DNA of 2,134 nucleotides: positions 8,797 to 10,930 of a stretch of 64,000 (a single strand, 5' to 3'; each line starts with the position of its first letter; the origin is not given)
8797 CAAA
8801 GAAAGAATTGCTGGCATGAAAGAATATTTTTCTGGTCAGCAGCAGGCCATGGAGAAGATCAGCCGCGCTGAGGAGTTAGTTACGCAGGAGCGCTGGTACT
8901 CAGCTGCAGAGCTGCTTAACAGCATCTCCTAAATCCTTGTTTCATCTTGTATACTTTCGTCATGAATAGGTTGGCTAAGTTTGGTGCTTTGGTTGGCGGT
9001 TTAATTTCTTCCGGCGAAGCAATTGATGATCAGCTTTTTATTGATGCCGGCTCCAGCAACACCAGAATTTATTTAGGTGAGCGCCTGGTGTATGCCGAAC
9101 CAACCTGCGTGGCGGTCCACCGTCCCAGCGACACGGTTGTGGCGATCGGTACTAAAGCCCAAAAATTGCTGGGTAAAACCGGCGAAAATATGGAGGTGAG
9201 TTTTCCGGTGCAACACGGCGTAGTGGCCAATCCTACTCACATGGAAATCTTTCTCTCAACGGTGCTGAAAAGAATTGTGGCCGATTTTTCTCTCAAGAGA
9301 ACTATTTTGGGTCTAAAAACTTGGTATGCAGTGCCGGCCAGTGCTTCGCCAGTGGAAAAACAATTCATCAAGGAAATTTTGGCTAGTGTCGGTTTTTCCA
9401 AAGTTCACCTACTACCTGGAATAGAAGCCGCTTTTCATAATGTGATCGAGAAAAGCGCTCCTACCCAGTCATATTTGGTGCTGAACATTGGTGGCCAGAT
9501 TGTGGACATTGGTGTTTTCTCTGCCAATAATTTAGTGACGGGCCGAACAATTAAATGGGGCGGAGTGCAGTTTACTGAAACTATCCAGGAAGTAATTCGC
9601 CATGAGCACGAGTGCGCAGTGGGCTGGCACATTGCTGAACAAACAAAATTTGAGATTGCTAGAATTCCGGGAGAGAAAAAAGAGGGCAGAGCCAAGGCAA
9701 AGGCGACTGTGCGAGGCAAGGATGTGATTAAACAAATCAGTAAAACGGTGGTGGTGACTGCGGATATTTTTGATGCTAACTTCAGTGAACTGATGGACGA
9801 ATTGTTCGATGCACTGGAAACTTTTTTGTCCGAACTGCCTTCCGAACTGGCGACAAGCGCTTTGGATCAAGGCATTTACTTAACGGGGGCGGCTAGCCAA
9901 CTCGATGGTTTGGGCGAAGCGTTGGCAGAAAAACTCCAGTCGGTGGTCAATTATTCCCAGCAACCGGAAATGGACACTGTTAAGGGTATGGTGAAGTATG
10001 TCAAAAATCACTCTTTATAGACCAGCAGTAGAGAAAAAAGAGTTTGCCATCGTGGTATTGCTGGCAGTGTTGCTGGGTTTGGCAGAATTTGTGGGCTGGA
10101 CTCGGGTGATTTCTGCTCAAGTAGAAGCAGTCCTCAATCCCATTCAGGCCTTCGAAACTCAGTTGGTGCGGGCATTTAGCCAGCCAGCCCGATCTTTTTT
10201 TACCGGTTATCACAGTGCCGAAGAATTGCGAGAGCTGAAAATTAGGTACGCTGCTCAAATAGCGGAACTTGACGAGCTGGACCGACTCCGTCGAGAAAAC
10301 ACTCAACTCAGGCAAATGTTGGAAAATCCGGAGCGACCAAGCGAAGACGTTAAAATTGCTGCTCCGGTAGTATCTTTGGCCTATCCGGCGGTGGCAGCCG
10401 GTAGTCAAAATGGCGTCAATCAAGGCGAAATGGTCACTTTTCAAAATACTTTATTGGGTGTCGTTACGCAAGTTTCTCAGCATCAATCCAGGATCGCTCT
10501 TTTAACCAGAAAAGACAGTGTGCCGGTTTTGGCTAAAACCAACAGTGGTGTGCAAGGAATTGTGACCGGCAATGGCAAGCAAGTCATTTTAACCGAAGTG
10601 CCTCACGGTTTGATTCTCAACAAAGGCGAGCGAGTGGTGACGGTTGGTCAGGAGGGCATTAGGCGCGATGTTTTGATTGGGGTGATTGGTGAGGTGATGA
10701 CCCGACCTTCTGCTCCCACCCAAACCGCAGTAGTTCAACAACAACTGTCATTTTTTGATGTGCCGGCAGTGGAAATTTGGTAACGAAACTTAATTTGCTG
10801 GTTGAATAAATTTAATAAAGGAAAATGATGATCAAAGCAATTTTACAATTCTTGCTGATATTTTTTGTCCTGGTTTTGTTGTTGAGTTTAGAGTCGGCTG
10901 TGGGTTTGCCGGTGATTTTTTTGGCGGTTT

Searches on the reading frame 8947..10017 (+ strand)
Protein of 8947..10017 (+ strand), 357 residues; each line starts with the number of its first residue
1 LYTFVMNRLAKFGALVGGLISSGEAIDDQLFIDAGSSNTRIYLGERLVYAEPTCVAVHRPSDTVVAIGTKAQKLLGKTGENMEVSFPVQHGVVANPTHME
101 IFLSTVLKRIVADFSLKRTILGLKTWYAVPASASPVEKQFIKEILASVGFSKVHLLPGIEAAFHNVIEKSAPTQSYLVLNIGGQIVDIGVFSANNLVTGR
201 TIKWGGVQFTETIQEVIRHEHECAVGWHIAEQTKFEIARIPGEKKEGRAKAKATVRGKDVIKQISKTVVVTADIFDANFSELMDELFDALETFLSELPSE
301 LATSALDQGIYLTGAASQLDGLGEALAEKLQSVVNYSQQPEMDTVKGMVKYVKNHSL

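Call 73: search_protein_families(library=pfam, proteins=[window:8947-10017:+], max_evalue=0.001)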
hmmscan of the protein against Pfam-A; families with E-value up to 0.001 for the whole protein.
window:8947-10017:+ (357 aa): 4 families
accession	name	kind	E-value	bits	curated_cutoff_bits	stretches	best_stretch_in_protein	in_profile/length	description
PF06723.19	MreB_Mbl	-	2e-56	191.6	27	1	29-354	3-321/327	MreB/Mbl protein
PF14450.12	FtsA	-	1.7e-06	28.9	31.8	1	178-338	2-111/127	Cell division protein FtsA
PF00022.25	Actin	-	8.5e-05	21.7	27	1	30-112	7-89/410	Actin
PF11104.14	PilM_2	-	0.00031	20.2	27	0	169-224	175-230/340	Type IV pilus assembly protein PilM;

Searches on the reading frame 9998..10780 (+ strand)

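Call 73: search_protein_families(library=pfam, proteins=[window:9998-10780:+], max_evalue=0.001)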
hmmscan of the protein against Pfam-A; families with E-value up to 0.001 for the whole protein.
window:9998-10780:+ (261 aa): 1 family
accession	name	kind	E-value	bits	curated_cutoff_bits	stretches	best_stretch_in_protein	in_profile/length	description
PF04085.20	MreC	-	4.3e-19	69.2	28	1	132-255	15-140/147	Rod shape-determining protein MreC, barrel core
